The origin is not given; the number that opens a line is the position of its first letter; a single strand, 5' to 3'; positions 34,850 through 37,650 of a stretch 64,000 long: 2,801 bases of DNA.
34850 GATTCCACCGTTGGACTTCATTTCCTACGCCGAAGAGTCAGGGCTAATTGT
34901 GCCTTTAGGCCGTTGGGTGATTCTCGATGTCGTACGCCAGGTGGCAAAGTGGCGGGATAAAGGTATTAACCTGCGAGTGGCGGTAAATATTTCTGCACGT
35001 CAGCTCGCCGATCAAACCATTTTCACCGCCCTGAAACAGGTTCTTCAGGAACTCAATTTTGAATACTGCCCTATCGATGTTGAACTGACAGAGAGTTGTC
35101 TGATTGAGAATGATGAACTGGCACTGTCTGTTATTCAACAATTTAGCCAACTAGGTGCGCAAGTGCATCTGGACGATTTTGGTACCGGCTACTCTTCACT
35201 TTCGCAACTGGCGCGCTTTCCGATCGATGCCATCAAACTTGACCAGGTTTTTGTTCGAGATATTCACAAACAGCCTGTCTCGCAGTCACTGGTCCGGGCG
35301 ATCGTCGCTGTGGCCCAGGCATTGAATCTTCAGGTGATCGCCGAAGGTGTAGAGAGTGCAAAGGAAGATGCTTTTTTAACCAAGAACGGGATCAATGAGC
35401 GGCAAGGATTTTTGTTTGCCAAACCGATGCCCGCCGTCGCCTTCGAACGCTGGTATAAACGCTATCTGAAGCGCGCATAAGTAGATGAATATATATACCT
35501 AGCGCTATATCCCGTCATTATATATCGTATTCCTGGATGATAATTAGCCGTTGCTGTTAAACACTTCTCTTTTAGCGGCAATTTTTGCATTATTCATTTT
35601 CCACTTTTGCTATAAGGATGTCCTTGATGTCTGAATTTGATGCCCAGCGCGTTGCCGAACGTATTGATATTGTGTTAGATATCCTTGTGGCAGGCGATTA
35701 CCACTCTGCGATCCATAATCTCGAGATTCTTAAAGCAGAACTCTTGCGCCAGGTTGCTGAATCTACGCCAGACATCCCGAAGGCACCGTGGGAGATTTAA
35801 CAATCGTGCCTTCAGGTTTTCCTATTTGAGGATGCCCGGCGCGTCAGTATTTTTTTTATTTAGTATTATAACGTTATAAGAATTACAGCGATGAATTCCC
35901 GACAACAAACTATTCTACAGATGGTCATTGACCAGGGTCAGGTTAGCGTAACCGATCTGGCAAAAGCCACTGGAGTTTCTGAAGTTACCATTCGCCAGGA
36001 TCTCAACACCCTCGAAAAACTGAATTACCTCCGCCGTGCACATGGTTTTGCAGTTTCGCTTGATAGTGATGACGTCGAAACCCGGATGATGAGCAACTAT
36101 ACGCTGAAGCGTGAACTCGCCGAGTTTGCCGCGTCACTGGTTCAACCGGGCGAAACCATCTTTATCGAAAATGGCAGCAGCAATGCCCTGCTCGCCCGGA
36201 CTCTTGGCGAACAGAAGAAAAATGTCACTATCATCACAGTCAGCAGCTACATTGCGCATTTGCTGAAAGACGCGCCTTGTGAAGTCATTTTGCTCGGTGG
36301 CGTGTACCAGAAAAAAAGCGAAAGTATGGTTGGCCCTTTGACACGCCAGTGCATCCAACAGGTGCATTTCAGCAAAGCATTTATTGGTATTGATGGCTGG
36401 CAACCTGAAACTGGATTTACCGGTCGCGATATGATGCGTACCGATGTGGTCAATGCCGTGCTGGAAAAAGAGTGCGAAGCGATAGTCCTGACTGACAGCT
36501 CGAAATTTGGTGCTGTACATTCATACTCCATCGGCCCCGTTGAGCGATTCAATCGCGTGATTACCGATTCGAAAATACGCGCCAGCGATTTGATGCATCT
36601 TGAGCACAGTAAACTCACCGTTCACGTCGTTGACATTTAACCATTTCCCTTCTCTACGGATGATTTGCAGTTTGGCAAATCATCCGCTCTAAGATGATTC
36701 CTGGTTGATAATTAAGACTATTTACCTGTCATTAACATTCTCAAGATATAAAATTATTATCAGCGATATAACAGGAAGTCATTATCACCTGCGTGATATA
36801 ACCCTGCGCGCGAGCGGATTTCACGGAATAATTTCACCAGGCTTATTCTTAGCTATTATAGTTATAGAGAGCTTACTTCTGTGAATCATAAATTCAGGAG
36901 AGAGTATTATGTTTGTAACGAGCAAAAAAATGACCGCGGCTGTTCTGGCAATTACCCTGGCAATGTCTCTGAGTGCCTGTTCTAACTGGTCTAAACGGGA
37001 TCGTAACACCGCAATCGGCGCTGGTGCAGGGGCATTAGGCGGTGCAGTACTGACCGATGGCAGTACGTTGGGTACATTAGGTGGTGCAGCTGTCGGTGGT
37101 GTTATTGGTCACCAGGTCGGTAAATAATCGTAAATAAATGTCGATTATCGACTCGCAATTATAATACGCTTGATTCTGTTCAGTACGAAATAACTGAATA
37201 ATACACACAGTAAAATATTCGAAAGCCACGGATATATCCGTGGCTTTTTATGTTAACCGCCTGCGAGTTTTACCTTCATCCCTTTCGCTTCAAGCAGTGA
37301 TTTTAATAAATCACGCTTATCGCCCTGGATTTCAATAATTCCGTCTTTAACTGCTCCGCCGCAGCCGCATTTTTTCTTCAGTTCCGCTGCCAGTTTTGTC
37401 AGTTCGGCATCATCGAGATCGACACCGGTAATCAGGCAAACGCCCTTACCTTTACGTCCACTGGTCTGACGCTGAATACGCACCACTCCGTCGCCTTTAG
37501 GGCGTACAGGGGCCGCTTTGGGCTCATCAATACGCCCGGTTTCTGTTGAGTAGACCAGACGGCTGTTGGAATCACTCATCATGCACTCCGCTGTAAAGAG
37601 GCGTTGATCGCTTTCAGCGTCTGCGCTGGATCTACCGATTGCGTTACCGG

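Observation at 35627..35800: Small-protein gene yciZ between pdeR and yciT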

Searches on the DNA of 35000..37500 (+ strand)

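Call 3: search_dna_similar(query=window:35400-35950:+, collection=ecoli_genomes, mode=near, max_rows=10)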
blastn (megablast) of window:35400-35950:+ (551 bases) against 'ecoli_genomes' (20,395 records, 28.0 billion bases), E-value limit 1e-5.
Records with a match: 5423; places in all: 5423; records where one place covers at least 80% of the query: 5423.
Genomes with a match: 5422 of 5426; with a place that covers at least 80% of the query: 5422. Places per genome that has any: lowest 1, median 1, highest 2. On chromosomes: 5416 places; on plasmids: 7.
Best place of each record, by identity: >=99% 1760; 95-99% 3661; 90-95% 2.
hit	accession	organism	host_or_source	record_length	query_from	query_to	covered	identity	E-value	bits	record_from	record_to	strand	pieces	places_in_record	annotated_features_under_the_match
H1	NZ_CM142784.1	Escherichia coli strain GPEC1222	chicken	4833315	1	551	100%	99.6%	0e+0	1005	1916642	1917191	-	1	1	yciZ: YciZ family protein | ymiD: protein YmiD | pdeR: cyclic di-GMP phosphodiesterase | yciT: DNA-binding transcriptional regulator YciT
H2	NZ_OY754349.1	Escherichia coli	-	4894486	1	551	100%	99.6%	0e+0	1005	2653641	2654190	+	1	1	yciZ: protein YciZ | ymiD: protein YmiD | pdeR: cyclic di-GMP phosphodiesterase | yciT: DNA-binding transcriptional regulator YciT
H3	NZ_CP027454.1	Escherichia coli strain 2014C-4423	Homo sapiens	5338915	1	551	100%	99.5%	0e+0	1002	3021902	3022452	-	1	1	yciZ: YciZ family protein | ymiD: protein YmiD | pdeR: cyclic di-GMP phosphodiesterase | yciT: DNA-binding transcriptional regulator YciT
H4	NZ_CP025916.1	Escherichia coli strain 120899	Homo sapiens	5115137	1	551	100%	99.5%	0e+0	1000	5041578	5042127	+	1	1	yciZ: protein YciZ | ymiD: protein YmiD | pdeR: cyclic di-GMP phosphodiesterase | yciT: DNA-binding transcriptional regulator YciT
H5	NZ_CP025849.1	Escherichia coli strain 600468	Homo sapiens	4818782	1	551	100%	99.5%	0e+0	1000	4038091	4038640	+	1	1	yciZ: YciZ family protein | ymiD: protein YmiD | pdeR: cyclic di-GMP phosphodiesterase | yciT: DNA-binding transcriptional regulator YciT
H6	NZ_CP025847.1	Escherichia coli strain 602354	Homo sapiens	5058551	1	551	100%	99.5%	0e+0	1000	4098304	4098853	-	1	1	yciZ: YciZ family protein | ymiD: protein YmiD | pdeR: cyclic di-GMP phosphodiesterase | yciT: DNA-binding transcriptional regulator YciT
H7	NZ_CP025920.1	Escherichia coli strain 103605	Homo sapiens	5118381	1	551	100%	99.5%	0e+0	1000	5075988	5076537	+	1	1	yciZ: protein YciZ | ymiD: protein YmiD | pdeR: cyclic di-GMP phosphodiesterase | yciT: DNA-binding transcriptional regulator YciT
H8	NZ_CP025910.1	Escherichia coli strain 204446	Homo sapiens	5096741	1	551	100%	99.5%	0e+0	1000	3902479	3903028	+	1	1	yciZ: protein YciZ | ymiD: protein YmiD | pdeR: cyclic di-GMP phosphodiesterase | yciT: DNA-binding transcriptional regulator YciT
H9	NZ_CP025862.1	Escherichia coli strain 504237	Homo sapiens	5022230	1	551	100%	99.5%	0e+0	1000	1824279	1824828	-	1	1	yciZ: YciZ family protein | ymiD: protein YmiD | pdeR: cyclic di-GMP phosphodiesterase | yciT: DNA-binding transcriptional regulator YciT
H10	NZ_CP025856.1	Escherichia coli strain 504838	Homo sapiens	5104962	1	551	100%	99.5%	0e+0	1000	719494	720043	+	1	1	yciZ: YciZ family protein | ymiD: protein YmiD | pdeR: cyclic di-GMP phosphodiesterase | yciT: DNA-binding transcriptional regulator YciT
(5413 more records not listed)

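Call 7: get_annotated_region(hit=H2, flank=3000)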
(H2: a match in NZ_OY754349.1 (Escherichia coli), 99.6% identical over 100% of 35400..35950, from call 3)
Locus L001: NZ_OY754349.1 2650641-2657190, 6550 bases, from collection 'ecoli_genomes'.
description: Escherichia coli isolate F163 chromosome 1, complete sequence
organism: Escherichia coli (NCBI taxid 562)
replicon: chromosome; assembly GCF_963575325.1
host: -; source: -; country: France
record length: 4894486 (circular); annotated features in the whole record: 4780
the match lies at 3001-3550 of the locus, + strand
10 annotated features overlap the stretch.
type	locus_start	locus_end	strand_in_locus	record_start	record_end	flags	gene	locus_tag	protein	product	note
CDS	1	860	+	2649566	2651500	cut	rnb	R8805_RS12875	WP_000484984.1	exoribonuclease II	-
CDS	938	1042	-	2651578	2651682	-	-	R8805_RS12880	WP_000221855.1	hypothetical protein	-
CDS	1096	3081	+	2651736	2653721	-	pdeR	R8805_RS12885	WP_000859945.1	cyclic di-GMP phosphodiesterase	-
CDS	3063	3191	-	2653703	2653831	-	ymiD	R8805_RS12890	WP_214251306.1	protein YmiD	-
CDS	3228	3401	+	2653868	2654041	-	yciZ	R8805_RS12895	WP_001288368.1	protein YciZ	-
CDS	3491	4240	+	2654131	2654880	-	yciT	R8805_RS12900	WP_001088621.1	DNA-binding transcriptional regulator YciT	-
CDS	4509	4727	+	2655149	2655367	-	osmB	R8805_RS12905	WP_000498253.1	osmotically-inducible lipoprotein OsmB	-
CDS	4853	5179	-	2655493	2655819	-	yciH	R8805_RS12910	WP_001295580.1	stress response translation initiation inhibitor YciH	-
CDS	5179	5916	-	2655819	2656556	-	pyrF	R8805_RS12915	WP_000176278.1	orotidine-5'-phosphate decarboxylase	-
CDS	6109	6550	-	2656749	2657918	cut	lapB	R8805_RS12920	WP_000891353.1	lipopolysaccharide assembly protein LapB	-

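Call 12: search_rna_families(source=window, start=35000, end=37500, threshold=evalue, max_evalue=1)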
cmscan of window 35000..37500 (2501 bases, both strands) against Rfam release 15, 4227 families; matches with E-value up to 1: 1.
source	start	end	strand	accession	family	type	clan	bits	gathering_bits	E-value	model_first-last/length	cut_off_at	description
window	37203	37282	-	RF02621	BSnc120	Gene; sRNA;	-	20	114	0.34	1-88/88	no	Brucella sRNA 120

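Call 45: search_dna_similar(query=L060:10400-14350:+, collection=ecoli_genomes, mode=distant, max_rows=5)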
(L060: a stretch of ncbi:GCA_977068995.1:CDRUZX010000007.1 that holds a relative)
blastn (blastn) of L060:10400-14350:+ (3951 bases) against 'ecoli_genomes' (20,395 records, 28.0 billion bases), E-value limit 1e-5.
Records with a match: 5433; places in all: 10852; records where one place covers at least 80% of the query: 5424.
Genomes with a match: 5425 of 5426; with a place that covers at least 80% of the query: 5424. Places per genome that has any: lowest 2, median 2, highest 3. On chromosomes: 10845 places; on plasmids: 7.
Best place of each record, by identity: 60-80% 5433.
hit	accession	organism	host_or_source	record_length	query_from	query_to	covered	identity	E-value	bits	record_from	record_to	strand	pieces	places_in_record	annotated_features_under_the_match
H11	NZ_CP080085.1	Escherichia coli strain 19SZHZ869Rt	Homo sapiens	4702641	1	3951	100%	73.4%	0e+0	2311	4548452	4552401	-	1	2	ybiW: glycyl radical protein | ybiY: glycyl-radical enzyme activating protein | fsa: fructose-6-phosphate aldolase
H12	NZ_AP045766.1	Escherichia coli strain 23CRST009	Homo sapiens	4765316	1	3951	100%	73.3%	0e+0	2306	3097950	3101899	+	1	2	ybiW: glycyl radical protein | ybiY: glycyl-radical enzyme activating protein | fsa: fructose-6-phosphate aldolase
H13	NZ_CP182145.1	Escherichia coli strain CUWW10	wastewater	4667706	1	3951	100%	73.3%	0e+0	2302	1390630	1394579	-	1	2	ybiW: glycyl radical protein | ybiY: glycyl-radical enzyme activating protein | fsa: fructose-6-phosphate aldolase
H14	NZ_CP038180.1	Escherichia coli strain 2 HS-C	Homo sapiens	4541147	1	3951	100%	73.3%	0e+0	2297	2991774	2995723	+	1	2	ybiW: glycyl radical protein | ybiY: glycyl-radical enzyme activating protein | fsa: fructose-6-phosphate aldolase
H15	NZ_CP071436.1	Escherichia coli strain EcPNK006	Homo sapiens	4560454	1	3951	100%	73.3%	0e+0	2297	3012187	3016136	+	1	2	ybiW: glycyl radical protein | ybiY: glycyl-radical enzyme activating protein | fsa: fructose-6-phosphate aldolase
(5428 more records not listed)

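Call 46: get_annotated_region(hit=H12, flank=3000)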
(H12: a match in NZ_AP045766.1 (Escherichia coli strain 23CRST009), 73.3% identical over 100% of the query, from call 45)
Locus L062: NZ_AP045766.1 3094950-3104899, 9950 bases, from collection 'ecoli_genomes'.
description: Escherichia coli strain 23CRST009 chromosome, complete genome
organism: Escherichia coli strain 23CRST009 (NCBI taxid 562)
replicon: chromosome; assembly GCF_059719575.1
host: Homo sapiens; source: feces; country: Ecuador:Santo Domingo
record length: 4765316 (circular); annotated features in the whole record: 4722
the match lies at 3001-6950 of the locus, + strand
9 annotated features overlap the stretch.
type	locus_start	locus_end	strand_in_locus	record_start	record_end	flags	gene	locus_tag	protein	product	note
CDS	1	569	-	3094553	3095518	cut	iaaA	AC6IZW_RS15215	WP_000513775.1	beta-aspartyl-peptidase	-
CDS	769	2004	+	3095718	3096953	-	moeA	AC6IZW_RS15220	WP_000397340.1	molybdopterin molybdotransferase MoeA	-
CDS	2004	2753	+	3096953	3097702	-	moeB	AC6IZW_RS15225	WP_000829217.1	molybdopterin-synthase adenylyltransferase MoeB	-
CDS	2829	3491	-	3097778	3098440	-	fsa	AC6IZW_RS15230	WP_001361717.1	fructose-6-phosphate aldolase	-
CDS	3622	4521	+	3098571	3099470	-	ybiY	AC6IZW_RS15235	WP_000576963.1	glycyl-radical enzyme activating protein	-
CDS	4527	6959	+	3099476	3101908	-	ybiW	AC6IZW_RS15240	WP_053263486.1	glycyl radical protein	-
CDS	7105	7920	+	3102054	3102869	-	ybiV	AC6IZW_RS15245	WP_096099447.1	sugar-phosphatase YbiV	-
CDS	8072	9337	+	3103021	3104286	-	ybiU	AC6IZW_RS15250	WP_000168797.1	DUF1479 domain-containing protein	-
CDS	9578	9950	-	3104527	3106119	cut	ybiT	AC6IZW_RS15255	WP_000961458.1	ABC-F family ATPase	-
